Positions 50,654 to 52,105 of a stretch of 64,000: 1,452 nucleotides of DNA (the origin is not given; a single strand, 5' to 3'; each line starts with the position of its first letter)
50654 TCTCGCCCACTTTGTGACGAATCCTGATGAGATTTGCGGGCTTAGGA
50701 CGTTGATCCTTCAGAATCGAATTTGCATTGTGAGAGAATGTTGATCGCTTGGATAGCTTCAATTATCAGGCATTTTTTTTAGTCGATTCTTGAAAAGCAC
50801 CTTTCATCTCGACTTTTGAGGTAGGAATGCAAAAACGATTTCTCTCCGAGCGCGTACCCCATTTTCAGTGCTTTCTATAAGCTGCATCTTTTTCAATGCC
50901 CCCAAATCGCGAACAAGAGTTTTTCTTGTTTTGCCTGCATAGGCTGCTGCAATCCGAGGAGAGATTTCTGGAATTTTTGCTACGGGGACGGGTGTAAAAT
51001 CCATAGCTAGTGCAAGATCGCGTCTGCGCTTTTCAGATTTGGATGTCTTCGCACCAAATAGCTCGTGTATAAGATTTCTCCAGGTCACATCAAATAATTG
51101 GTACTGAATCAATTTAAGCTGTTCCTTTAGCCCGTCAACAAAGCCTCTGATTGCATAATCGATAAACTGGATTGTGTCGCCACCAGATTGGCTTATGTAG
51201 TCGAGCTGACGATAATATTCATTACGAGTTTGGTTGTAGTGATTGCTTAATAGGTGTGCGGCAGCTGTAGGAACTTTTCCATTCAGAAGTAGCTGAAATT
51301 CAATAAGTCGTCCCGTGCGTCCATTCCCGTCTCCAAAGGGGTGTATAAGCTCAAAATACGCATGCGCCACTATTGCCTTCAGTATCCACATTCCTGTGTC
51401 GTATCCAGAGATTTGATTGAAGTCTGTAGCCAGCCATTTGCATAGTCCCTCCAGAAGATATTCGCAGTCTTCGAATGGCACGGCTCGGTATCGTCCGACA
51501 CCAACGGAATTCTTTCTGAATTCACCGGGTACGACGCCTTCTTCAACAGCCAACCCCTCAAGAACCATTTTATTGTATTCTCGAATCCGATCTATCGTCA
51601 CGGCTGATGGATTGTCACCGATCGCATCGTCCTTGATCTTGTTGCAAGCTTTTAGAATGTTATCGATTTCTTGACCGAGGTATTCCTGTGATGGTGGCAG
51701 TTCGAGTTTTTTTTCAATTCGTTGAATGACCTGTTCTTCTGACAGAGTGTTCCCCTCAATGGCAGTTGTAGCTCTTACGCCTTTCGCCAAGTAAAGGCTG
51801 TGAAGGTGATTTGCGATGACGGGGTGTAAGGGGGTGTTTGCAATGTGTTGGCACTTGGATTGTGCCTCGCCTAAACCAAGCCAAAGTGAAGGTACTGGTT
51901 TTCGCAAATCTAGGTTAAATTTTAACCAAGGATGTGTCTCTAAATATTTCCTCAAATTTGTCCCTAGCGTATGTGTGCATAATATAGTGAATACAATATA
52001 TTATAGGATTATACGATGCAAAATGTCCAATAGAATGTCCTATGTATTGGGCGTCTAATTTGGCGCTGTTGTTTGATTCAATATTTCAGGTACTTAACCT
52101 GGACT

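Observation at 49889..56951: Island remnant beside ssrA carrying a Fic AMPylase, cupin, GDPD lipoprotein, orphan AAA ATPase and receiver domain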

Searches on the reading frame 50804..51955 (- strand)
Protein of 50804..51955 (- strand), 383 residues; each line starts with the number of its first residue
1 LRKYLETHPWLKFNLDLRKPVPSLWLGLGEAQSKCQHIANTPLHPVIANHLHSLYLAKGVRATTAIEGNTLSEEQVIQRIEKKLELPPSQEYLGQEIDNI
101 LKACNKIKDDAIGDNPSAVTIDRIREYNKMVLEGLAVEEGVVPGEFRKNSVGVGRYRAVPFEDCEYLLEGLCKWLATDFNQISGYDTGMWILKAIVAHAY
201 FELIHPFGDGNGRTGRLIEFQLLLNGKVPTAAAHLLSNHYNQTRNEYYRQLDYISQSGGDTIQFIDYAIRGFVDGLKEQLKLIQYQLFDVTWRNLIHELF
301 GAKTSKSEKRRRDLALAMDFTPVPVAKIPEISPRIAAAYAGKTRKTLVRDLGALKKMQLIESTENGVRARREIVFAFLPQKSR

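Call 6: search_protein_families(library=pfam, proteins=[window:50804-51955:-], max_evalue=0.01)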
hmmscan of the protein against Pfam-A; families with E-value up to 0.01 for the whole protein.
window:50804-51955:- (383 aa): 1 family
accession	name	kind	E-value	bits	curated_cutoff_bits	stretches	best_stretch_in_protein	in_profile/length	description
PF02661.23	Fic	-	1.2e-13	52.1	24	1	120-222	3-92/93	Fic/DOC family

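Call 17: list_cluster_members(proteins=[P0001, window:50804-51955:-, window:56532-56951:+, window:48300-48776:+])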
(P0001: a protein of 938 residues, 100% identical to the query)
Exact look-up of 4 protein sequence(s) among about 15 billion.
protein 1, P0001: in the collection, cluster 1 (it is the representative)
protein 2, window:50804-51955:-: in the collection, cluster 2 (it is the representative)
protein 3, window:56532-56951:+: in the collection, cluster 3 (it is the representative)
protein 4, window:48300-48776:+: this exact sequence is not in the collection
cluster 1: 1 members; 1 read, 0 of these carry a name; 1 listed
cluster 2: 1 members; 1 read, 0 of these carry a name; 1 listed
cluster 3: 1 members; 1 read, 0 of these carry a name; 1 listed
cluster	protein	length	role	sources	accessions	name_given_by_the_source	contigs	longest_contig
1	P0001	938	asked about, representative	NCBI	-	-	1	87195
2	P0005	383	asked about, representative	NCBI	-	-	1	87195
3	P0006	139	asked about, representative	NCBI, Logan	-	-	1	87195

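Call 23: find_homologous_proteins(query=window:50804-51955:-, max_evalue=1e-10)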
Query window:50804-51955:- (383 aa): 7869 proteins with E <= 1e-10 among 8000 candidates; the best 120 are listed.
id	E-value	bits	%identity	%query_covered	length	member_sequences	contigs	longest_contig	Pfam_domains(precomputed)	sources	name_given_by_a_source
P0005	8.4e-258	872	100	100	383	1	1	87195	PF02661.24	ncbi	-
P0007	4.5e-198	676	76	100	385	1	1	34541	PF02661.24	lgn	-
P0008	1.6e-196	671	76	100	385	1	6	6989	PF02661.24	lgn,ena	-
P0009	3.7e-150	518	61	99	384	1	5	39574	PF02661.24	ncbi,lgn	-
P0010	3.1e-148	512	60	99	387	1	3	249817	PF02661.24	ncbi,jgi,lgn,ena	-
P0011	4.4e-147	508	61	99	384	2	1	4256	PF02661.24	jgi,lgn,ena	-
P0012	5.0e-147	508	60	99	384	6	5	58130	PF02661.24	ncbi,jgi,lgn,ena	-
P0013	1.9e-146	506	60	99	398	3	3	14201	PF02661.24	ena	-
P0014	5.8e-146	504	60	99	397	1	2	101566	PF02661.24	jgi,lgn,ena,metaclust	metaclust:\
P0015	3.4e-145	502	59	99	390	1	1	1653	PF02661.24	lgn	-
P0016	5.9e-145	501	59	99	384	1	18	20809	PF02661.24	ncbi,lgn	-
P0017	6.3e-145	501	59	99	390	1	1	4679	PF02661.24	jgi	jgi:Fic family protein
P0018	1.1e-144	500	60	99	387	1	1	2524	PF02661.24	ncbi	-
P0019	1.1e-144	500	60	99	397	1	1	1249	PF02661.24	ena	-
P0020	2.6e-144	499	59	99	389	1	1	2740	PF02661.24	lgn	-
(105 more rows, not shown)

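Call 24: find_encoding_contigs(protein=P0007, flank=10000, max_places=3)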
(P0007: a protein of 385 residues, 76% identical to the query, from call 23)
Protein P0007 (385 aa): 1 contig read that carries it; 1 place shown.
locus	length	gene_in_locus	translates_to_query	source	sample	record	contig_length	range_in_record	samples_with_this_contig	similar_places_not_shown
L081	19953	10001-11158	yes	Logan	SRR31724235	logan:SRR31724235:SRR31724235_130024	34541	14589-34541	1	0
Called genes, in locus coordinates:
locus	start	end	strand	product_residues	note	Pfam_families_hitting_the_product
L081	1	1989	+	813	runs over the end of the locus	PF13646:HEAT_2 (faint)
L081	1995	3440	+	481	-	PF16697:Yop-YscD_cpl (faint), PF00498:FHA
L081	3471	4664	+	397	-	PF00498:FHA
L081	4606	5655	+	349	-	-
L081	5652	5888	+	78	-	-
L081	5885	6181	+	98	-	-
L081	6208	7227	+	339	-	-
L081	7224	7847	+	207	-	PF00813:FliP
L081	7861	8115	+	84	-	-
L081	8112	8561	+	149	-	-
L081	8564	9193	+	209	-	PF01312:Bac_export_2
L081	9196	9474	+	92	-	-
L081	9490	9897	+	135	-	PF13428:TPR_14 (faint), PF14559:TPR_19 (faint), PF13432:TPR_16 (faint)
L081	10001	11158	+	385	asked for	PF02661:Fic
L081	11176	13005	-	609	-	PF00501:AMP-binding, PF23562:AMP-binding_C_3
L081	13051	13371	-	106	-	-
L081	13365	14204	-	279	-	-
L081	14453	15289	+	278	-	PF04545:Sigma70_r4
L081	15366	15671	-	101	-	-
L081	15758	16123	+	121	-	-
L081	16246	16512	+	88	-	-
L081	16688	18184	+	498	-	PF08668:HDOD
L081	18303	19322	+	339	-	-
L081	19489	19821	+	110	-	-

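Call 25: find_encoding_contigs(protein=P0009, flank=10000, max_places=3)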
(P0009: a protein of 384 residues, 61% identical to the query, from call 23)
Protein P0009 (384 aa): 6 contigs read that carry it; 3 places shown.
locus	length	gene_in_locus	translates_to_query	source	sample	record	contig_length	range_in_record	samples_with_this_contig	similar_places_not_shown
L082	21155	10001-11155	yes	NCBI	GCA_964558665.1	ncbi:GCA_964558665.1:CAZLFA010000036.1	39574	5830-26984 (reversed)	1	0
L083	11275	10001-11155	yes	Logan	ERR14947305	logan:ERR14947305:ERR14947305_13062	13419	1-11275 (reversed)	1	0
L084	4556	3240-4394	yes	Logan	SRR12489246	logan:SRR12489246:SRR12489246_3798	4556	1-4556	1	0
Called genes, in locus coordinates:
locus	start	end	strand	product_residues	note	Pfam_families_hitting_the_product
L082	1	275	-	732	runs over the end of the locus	PF08443:RimK (weak), PF13549:ATP-grasp_5 (weak), PF07478:Dala_Dala_lig_C (faint)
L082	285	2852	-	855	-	PF18921:Cyanophycin_syn, PF02786:CPSase_L_D2, PF08443:RimK (faint), PF13549:ATP-grasp_5 (weak), PF14397:ATPgrasp_ST (faint), PF08245:Mur_ligase_M, PF02875:Mur_ligase_C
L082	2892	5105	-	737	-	PF18921:Cyanophycin_syn, PF02222:ATP-grasp (weak), PF02786:CPSase_L_D2, PF08443:RimK (faint), PF13549:ATP-grasp_5 (weak), PF08245:Mur_ligase_M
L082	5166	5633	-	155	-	PF08909:DUF1854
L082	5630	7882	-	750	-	PF00664:ABC_membrane, PF00005:ABC_tran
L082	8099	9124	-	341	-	PF09587:PGA_cap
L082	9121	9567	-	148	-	-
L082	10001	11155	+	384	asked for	PF02661:Fic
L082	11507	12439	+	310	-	PF06574:FAD_syn, PF01687:Flavokinase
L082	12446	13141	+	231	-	PF04493:Endonuclease_5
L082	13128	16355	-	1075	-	PF05170:AsmA, PF05359:DUF748, PF13116:YhdP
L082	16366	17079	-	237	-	PF11249:DUF3047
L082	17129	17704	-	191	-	PF00156:Pribosyltran (weak)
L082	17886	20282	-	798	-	PF02574:S-methyl_trans, PF00809:Pterin_bind, PF02607:B12-binding_2, PF02310:B12-binding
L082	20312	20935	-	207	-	-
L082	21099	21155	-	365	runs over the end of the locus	PF00180:Iso_dh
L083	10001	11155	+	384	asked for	PF02661:Fic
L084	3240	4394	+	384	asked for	PF02661:Fic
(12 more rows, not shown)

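Call 26: find_encoding_contigs(protein=P0010, flank=10000, max_places=3)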
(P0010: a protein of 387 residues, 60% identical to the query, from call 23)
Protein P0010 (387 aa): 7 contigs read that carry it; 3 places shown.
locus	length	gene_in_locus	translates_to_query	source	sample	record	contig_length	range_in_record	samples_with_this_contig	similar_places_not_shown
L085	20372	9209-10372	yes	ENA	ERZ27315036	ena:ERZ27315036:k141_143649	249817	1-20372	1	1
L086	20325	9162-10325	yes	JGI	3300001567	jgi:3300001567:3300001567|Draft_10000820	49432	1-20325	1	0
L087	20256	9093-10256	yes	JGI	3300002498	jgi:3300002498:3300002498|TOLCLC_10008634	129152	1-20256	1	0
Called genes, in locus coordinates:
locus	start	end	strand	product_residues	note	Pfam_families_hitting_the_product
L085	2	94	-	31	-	?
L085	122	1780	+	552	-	PF05598:DUF772, PF01609:DDE_Tnp_1, PF13751:DDE_Tnp_1_6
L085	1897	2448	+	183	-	-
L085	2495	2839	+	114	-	-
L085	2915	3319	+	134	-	-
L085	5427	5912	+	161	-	-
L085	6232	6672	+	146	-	-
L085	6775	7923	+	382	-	PF13646:HEAT_2 (weak)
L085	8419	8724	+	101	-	PF21716:dnstrm_HI1420, PF01381:HTH_3 (weak)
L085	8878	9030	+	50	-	-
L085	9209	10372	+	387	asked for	PF02661:Fic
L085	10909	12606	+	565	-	PF10592:AIPR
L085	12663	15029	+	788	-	PF13428:TPR_14 (faint), PF13424:TPR_12 (faint), PF00515:TPR_1 (faint), PF07719:TPR_2 (faint), PF13181:TPR_8 (faint), PF12770:CHAT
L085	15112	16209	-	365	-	PF00365:PFK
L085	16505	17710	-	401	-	PF21269:TreT_GT1, PF00534:Glycos_transf_1, PF13692:Glyco_trans_1_4, PF20706:GT4-conflict (weak)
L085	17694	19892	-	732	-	PF00982:Glyco_transf_20, PF02358:Trehalose_PPase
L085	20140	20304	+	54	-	-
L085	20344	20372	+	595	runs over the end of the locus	PF00009:GTP_EFTU, PF01926:MMR_HSR1 (weak), PF03144:GTP_EFTU_D2, PF22042:EF-G_D2, PF00679:EFG_C, PF21018:BipA_C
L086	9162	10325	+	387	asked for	PF02661:Fic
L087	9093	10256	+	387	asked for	PF02661:Fic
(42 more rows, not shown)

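Call 30: search_solved_structures(query=window:50804-51955:-, max_evalue=0.001, show_alignments=1)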
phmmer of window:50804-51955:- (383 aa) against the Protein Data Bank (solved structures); distinct sequences matched with E-value up to 0.001: 26.
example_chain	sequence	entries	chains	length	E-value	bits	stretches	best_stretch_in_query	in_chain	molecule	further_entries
7xux_A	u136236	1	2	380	2e-13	53.2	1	37-279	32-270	Fido domain-containing protein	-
4rgl_A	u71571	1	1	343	8.3e-13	51.2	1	58-282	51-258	Filamentation induced by cAMP protein Fic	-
5jj6_A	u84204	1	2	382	2.8e-12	49.4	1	60-269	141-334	Adenosine monophosphate-protein transferase FICD homolog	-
5jj7_A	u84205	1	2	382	2.7e-11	46.2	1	60-269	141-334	Adenosine monophosphate-protein transferase FICD homolog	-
8cil_A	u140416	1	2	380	3.2e-11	46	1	44-284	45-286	Fic family protein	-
6i7j_A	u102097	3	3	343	3.8e-11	45.7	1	60-267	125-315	Adenosine monophosphate-protein transferase FICD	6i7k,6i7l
6i7h_A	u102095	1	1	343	4.5e-11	45.5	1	60-267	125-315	Adenosine monophosphate-protein transferase FICD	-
6i7i_A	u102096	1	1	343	1e-10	44.3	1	60-267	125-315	Adenosine monophosphate-protein transferase FICD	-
6i7g_A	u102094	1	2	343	1.2e-10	44.1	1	60-267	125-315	Adenosine monophosphate-protein transferase FICD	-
4u04_A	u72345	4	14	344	1.2e-10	44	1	60-267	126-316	Adenosine monophosphate-protein transferase FICD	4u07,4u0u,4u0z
7b7z_A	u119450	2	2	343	8.8e-10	41.2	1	60-267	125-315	Protein adenylyltransferase FICD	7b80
6zmd_B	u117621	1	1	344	8.9e-10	41.2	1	60-251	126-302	Protein adenylyltransferase FICD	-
9yz5_A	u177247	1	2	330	1.1e-09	40.9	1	60-266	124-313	Protein adenylyltransferase FICD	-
4u0s_A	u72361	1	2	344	1.1e-09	40.8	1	60-267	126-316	Adenosine monophosphate-protein transferase FICD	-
9tch_A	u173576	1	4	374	2e-08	36.7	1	172-254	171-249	Protein adenylyltransferase SoFic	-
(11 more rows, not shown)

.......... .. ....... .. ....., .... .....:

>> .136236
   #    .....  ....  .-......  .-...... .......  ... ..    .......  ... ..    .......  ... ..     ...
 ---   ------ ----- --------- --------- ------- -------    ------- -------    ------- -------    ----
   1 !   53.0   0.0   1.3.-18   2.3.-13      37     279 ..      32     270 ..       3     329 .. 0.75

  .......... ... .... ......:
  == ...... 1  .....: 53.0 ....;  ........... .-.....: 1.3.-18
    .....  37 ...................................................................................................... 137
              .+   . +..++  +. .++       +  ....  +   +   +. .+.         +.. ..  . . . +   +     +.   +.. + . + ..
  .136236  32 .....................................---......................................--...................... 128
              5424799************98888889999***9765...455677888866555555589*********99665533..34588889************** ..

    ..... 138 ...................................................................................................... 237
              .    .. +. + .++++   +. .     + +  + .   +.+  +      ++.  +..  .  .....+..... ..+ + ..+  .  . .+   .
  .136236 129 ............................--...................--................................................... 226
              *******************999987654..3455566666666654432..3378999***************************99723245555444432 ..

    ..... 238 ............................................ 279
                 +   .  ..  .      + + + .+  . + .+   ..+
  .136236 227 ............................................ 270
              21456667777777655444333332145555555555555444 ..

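Call 32: search_protein_families(library=padloc, proteins=[window:50804-51955:-], max_evalue=0.01)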
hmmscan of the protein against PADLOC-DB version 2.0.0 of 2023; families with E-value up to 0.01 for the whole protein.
window:50804-51955:- (383 aa): 7 families
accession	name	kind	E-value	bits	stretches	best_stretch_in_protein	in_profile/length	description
PDLC03963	SoFic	-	3.1e-57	192.6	1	48-371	49-345/361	-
PDLC04836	PDC-S04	-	1.1e-16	58.7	1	64-254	34-219/244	-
PDLC04840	PDC-S04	-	6.4e-12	43.7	1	63-229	19-181/227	-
PDLC04837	PDC-S04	-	1.9e-11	41.7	1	65-251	35-205/234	-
PDLC04839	PDC-S04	-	2e-08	32.1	1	82-220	24-156/205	-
PDLC04966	PDC-S24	-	1.1e-07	29.1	1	155-263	274-377/497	-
PDLC04838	PDC-S04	-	5.4e-05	21.1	1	144-242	84-181/209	-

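Call 33: search_protein_families(library=ncbifam, proteins=[window:50804-51955:-], max_evalue=0.01)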
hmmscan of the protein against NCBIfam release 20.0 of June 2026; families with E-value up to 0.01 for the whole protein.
window:50804-51955:- (383 aa): 2 families
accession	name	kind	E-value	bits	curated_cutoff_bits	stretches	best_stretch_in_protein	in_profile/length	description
NF046030.1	ProtAdlyltaseSoFic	equivalog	4.1e-13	49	550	1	191-269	179-256/361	protein adenylyltransferase Fic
TIGR02613.1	mob_myst_B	hypoth_equivalog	0.0049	16.8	124.4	1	193-227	111-145/186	mobile mystery protein B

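Call 81: search_dna_similar(query=window:50804-51955:-, collection=plasmids, mode=protein, max_rows=12)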
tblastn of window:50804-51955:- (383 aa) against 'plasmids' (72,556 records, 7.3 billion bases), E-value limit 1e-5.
Records with a match: 99; places in all: 101; records where one place covers at least 80% of the query: 13.
Best place of each record, by identity: <60% 99.
By first word of the organism name: Thermus 10; Rahnella 9; Photobacterium 7; Sphingobium 6; Yersinia 6; Vibrio 4; Aliarcobacter 4; Shewanella 3; Rhizobium 2; Sulfitobacter 2; and 38 more.
By predicted mobility (MOB-suite, as given by PLSDB): non-mobilizable 68; conjugative 19; mobilizable 12.
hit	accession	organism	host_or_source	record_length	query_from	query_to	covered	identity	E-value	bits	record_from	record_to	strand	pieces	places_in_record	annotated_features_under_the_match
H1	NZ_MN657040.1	Psychrobacter sp.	-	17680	20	354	87%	27.4%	2e-13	80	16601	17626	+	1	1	Fic family protein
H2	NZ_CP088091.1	Rhizobium laguerreae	cell culture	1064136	56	364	81%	26.5%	5e-6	56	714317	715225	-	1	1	none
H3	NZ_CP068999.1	Sulfitobacter mediterraneus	Skeletonema costatum,The surface ...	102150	56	369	82%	25.5%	1e-6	58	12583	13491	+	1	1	Fic family protein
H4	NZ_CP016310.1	Vibrio scophthalmi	Paralichthys olivaceus,cell culture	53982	28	371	90%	23.0%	1e-7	61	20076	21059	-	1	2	Fic family protein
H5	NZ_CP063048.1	Photobacterium damselae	Delphinapterus leucas (Beluga whale)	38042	28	371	90%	23.0%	1e-6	58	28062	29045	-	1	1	Fic family protein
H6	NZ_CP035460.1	Photobacterium damselae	Neophocaena asiaeorientalis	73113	28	371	90%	23.0%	1e-6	58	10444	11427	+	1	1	Fic family protein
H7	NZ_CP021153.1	Photobacterium damselae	Neophocaena asiaeorientalis,Single ...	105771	28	371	90%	23.0%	1e-6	58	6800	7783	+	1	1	Fic family protein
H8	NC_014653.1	Photobacterium damselae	diseased Psetta maxima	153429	28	371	90%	23.0%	1e-6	58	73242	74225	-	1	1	Fic family protein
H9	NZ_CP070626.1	Photobacterium damselae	Turbot fish farm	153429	28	371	90%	23.0%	1e-6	58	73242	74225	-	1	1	Fic family protein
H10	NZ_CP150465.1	Photobacterium damselae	Lateolabrax maculatus,cell culture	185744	28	371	90%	23.0%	2e-6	58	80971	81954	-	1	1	Fic family protein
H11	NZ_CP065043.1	Photobacterium damselae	Seriola lalandi,cell culture,caudal ...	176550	28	371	90%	22.8%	5e-6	56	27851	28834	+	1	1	Fic family protein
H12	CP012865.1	Persicobacter sp. JZB09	cell culture,soil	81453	47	371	85%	22.8%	7e-12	75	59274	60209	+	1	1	record has no annotation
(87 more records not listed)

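Call 82: search_dna_similar(query=window:50804-51955:-, collection=phages, mode=protein, max_rows=8)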
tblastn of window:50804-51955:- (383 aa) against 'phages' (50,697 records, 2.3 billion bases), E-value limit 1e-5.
Records with a match: 18; places in all: 18; records where one place covers at least 80% of the query: 10.
Best place of each record, by identity: <60% 18.
By first word of the organism name: Gordonia 10; Streptococcus 5; Clostridioides 2; Bacteriophage 1.
By host as written in the record: Gordonia terrae 3612 7; - 2; Gordonia terrai 3612 1; Gordonia terrae CAG3 1; Streptococcus mitis SK608 1; Streptococcus vestibularis F0396 1; Streptococcus mitis SK575 1; Streptococcus mitis 21_39 1; and 3 more.
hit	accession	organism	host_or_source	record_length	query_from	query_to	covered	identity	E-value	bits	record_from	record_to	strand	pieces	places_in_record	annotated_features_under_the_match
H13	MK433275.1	Gordonia phage EMsquaredA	Gordonia terrae 3612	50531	8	379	97%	37.1%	2e-64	228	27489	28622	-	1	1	35: hypothetical protein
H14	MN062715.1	Gordonia phage Marteena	soil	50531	8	379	97%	37.1%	2e-64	228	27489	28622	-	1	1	34: FIC domain nucleotidyl transferase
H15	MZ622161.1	Gordonia phage Floral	Gordonia terrai 3612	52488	8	379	97%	37.1%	2e-64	228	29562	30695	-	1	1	34: nucleotidyl transferase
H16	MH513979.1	Gordonia phage Pollux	Gordonia terrae 3612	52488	8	379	97%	37.1%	2e-64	228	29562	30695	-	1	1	36: FIC domain nucleotidyl transferase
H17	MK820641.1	Gordonia phage EnalisNailo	Gordonia terrae CAG3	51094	8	379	97%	37.1%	2e-64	228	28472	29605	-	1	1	33: hypothetical protein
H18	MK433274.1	Gordonia phage Bradissa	Gordonia terrae 3612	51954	8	379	97%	37.1%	2e-64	228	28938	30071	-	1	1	34: FIC domain nucleotidyl transferase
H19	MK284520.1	Gordonia phage Lilas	Gordonia terrae 3612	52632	8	379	97%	37.1%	2e-64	228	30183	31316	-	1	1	36: hypothetical protein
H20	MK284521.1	Gordonia phage Kiko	Gordonia terrae 3612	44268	8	379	97%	37.0%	2e-64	228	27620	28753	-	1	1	36: hypothetical protein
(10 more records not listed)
